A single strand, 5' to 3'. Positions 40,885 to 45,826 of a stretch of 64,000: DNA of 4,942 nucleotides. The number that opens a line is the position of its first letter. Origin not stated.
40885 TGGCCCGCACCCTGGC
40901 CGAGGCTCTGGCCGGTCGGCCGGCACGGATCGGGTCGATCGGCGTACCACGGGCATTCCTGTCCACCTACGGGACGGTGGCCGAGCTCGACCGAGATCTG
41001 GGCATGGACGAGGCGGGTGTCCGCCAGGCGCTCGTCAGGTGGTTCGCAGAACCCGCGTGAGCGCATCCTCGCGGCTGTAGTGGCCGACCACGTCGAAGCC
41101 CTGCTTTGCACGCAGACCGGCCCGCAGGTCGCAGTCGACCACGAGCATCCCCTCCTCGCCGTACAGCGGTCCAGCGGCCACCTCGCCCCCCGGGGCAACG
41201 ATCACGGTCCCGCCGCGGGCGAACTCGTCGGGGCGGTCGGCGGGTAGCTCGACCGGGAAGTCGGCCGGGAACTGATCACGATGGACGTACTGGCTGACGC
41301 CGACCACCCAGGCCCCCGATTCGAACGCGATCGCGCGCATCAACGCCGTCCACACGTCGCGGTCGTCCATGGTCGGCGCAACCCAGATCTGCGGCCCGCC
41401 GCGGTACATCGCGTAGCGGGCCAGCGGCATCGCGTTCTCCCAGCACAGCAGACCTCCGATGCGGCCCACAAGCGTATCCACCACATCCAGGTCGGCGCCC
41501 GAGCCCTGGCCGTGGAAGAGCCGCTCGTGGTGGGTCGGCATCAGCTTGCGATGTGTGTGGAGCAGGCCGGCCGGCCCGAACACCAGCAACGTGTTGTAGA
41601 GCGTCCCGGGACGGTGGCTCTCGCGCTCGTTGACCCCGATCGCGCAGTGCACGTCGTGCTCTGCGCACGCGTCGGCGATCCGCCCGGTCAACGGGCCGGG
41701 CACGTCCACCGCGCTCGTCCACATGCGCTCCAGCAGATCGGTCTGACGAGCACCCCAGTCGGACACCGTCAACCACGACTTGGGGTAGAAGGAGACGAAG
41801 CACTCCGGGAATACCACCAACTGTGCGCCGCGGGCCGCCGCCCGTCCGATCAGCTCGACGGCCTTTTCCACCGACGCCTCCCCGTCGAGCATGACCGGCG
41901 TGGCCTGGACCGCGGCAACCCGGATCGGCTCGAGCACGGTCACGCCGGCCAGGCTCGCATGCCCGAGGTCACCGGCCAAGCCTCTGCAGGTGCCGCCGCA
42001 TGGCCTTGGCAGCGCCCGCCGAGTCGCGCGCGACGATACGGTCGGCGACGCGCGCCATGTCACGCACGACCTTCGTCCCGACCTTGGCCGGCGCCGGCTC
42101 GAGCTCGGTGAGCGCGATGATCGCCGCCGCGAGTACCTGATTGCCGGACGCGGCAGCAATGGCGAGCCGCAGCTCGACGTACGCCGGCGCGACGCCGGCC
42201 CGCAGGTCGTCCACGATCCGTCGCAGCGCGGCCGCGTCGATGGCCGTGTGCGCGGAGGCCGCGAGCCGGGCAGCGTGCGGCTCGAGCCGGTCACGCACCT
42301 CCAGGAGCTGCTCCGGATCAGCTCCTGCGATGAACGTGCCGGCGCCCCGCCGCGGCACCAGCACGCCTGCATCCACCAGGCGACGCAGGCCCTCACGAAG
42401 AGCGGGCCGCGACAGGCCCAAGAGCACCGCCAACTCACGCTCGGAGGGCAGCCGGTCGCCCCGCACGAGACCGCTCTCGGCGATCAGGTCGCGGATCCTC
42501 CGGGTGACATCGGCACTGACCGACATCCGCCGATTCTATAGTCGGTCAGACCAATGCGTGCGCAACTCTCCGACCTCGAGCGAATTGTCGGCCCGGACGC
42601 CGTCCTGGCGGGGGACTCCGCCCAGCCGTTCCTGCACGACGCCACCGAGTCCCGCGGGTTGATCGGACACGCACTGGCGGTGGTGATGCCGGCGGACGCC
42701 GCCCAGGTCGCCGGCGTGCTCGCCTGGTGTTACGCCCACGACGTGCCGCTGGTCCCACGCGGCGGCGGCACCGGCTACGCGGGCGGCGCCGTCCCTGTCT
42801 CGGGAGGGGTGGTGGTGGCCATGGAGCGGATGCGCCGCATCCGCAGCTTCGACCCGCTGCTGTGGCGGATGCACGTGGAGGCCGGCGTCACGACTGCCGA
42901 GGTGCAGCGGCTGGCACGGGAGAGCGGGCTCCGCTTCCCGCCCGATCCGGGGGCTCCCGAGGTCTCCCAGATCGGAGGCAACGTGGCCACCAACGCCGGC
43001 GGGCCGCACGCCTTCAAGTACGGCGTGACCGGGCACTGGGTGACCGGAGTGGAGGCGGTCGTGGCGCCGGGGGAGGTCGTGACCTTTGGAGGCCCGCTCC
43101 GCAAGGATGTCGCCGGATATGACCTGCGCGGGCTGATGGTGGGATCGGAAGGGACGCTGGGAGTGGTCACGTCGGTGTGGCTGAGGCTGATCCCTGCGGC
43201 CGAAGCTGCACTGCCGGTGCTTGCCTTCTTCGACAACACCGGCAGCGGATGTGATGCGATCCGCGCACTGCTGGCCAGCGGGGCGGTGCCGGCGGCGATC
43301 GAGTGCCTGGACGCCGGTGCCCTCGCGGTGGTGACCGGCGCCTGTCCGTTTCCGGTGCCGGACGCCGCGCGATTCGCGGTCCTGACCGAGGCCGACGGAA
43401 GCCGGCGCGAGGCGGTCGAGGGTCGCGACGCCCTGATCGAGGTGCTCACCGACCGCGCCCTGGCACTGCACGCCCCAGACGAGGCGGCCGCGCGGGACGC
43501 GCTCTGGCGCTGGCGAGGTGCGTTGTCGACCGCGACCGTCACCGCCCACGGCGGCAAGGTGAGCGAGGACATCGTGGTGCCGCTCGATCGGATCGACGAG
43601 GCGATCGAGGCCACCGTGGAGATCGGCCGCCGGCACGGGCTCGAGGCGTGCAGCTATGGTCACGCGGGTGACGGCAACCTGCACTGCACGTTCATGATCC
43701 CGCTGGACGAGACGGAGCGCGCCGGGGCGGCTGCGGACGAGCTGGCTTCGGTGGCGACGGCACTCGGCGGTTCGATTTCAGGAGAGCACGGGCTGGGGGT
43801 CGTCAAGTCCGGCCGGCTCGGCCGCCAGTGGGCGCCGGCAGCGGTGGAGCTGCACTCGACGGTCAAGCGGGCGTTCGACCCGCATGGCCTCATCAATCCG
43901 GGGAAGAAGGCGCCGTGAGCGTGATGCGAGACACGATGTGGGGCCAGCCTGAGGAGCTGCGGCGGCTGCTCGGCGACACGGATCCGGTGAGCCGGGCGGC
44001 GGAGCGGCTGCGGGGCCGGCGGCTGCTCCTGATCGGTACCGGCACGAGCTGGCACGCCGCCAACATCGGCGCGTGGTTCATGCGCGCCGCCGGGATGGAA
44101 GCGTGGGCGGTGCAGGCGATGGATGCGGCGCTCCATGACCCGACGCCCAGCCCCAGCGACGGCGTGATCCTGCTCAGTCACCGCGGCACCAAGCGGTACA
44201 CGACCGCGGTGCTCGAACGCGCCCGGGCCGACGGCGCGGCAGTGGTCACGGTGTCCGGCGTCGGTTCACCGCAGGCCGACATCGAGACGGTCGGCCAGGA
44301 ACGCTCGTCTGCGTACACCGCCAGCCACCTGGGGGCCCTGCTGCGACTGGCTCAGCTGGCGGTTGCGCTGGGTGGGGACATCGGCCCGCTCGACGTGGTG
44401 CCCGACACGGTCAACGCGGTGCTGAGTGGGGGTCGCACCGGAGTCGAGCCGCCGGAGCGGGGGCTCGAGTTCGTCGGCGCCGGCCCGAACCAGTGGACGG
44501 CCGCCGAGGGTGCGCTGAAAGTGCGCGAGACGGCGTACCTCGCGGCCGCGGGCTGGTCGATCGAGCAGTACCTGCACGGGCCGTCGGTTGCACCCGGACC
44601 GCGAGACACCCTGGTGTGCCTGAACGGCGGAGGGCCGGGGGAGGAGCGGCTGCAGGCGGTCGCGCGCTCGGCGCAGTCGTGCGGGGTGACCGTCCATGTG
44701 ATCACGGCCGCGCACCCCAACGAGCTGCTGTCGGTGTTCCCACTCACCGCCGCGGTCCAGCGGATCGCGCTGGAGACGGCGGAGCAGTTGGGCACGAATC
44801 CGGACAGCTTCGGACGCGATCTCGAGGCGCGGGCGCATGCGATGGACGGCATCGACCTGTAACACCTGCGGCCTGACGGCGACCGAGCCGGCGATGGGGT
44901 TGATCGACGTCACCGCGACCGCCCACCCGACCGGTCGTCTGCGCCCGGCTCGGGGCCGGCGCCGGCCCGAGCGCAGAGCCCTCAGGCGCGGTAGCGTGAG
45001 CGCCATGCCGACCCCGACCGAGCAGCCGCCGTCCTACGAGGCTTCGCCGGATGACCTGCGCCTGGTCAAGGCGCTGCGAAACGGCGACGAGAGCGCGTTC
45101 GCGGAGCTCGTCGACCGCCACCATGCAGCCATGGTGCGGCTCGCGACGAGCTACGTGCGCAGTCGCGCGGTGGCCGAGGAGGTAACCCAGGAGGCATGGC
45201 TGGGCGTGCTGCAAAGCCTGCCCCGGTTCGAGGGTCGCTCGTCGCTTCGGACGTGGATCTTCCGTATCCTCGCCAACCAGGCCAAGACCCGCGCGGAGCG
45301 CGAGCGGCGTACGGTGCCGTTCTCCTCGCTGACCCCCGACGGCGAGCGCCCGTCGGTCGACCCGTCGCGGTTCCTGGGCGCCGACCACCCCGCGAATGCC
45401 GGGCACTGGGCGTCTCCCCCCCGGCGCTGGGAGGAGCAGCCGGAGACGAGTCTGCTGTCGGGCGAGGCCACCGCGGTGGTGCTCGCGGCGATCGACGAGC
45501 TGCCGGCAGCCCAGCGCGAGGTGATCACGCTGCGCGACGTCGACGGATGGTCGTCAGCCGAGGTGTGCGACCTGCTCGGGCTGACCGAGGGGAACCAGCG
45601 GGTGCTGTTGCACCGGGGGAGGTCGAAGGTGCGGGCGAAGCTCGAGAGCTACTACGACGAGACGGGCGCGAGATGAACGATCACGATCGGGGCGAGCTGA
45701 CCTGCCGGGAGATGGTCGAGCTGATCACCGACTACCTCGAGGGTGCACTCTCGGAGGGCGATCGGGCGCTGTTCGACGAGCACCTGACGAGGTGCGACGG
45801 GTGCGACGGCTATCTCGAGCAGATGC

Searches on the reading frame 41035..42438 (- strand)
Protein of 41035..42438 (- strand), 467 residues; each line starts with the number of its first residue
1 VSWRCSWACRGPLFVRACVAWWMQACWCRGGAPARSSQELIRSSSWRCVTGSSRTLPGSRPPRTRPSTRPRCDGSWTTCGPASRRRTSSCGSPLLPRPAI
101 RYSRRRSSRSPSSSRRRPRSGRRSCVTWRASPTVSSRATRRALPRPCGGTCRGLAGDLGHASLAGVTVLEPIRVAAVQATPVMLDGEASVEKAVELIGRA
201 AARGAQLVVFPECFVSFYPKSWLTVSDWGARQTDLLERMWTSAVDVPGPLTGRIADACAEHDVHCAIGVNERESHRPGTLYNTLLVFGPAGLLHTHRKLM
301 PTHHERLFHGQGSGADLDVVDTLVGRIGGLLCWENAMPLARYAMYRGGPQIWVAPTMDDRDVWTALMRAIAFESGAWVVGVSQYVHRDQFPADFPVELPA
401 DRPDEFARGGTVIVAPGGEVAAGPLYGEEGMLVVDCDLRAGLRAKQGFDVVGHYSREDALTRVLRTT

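Call 9: search_protein_families(library=pfam, proteins=[window:41035-42438:-], max_evalue=0.001)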
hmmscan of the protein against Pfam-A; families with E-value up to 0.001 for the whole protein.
window:41035-42438:- (467 aa): 1 family
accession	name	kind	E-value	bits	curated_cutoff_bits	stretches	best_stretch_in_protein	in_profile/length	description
PF00795.27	CN_hydrolase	-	1.6e-43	149.3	23.2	1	173-438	1-248/256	Carbon-nitrogen hydrolase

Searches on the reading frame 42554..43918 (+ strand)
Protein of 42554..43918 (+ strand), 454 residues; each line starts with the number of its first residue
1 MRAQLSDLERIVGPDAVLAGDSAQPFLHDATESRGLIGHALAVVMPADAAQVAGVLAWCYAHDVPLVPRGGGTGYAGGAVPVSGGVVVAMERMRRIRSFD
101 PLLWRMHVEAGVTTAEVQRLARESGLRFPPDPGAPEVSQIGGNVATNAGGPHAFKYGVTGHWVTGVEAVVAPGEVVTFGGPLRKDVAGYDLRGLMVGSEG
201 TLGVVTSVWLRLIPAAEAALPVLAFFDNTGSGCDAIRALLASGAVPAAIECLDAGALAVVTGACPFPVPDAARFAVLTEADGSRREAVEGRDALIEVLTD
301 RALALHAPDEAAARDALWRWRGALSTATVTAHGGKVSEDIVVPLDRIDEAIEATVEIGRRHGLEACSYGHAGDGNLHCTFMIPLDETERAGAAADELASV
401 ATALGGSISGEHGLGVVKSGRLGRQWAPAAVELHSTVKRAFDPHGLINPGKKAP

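Call 31: search_protein_families(library=pfam, proteins=[window:42554-43918:+], max_evalue=0.00001)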
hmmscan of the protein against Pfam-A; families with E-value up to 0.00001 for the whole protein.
window:42554-43918:+ (454 aa): 2 families
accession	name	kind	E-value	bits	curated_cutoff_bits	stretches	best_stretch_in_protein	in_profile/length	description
PF02913.24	FAD-oxidase_C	-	4.2e-52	177.7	21.2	1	222-451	8-247/248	FAD linked oxidases, C-terminal domain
PF01565.28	FAD_binding_4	-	1.1e-38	132.5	26.4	1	41-178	2-138/139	FAD binding domain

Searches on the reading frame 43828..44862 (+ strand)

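Call 31: search_protein_families(library=pfam, proteins=[window:43828-44862:+], max_evalue=0.00001)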
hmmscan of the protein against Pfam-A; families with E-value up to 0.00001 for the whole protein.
window:43828-44862:+ (344 aa): 1 family
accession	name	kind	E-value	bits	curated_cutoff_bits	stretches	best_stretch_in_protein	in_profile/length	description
PF01380.27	SIS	-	9.1e-13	48.6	25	1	64-143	6-87/131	SIS domain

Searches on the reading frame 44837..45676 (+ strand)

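Call 31: search_protein_families(library=pfam, proteins=[window:44837-45676:+], max_evalue=0.00001)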
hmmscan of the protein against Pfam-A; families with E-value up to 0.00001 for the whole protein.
window:44837-45676:+ (279 aa): 3 families
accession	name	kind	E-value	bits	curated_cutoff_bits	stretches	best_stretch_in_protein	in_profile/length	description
PF04542.20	Sigma70_r2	-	5.5e-16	58.6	24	1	91-159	1-71/71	Sigma-70 region 2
PF08281.18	Sigma70_r4_2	-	6.9e-15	54.9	25.7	1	215-264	4-53/54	Sigma-70, region 4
PF04545.22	Sigma70_r4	-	6.5e-08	32.4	24.1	1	218-266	1-49/50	Sigma-70, region 4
